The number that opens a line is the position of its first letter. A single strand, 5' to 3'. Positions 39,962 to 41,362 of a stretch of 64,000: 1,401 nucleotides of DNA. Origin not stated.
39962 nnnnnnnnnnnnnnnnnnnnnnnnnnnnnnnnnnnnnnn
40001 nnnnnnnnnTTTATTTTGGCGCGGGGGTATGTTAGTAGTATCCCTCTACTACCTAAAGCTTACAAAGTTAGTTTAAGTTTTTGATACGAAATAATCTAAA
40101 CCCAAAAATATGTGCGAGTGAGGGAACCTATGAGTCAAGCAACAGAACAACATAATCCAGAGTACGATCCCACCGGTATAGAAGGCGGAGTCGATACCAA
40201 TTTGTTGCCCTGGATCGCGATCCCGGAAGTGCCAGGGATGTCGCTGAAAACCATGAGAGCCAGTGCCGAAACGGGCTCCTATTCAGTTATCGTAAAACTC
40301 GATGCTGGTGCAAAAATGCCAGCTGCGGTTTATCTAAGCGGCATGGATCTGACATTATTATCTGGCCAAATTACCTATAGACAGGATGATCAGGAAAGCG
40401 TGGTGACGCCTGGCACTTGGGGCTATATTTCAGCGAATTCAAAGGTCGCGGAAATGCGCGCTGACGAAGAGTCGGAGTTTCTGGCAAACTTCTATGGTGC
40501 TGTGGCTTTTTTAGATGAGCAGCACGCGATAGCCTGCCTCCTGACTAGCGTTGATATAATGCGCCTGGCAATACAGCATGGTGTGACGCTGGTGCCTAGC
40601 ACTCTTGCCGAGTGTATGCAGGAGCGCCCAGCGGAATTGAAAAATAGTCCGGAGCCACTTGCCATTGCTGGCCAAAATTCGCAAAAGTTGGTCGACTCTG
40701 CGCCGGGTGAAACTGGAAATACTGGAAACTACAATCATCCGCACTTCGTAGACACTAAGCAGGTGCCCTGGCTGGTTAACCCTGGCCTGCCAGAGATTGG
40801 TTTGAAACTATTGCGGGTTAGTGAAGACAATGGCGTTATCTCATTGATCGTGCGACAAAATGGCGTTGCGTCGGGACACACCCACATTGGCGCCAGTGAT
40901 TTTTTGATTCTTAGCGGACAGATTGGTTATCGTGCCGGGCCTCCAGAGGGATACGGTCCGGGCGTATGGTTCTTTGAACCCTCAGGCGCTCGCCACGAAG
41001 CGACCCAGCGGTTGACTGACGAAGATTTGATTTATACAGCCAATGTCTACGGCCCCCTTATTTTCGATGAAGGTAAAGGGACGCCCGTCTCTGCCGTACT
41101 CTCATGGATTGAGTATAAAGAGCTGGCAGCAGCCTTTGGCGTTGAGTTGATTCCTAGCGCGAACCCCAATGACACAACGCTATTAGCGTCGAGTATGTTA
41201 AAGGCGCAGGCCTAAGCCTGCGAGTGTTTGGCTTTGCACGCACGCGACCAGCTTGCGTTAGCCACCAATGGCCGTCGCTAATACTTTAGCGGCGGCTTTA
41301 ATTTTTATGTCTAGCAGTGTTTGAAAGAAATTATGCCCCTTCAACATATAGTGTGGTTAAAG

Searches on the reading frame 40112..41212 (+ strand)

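Call 30: search_protein_families(library=pfam, proteins=[window:40112-41212:+], max_evalue=0.0001)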
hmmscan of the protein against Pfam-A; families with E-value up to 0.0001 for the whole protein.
window:40112-41212:+ (367 aa): 2 families
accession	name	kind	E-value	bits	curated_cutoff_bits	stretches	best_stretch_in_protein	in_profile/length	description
PF12973.13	Cupin_7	-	1.3e-28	99.4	27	2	210-309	3-99/105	ChrR Cupin-like domain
PF14499.12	DUF4437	-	5.3e-05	22.9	24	0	27-120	139-236/250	Domain of unknown function (DUF4437)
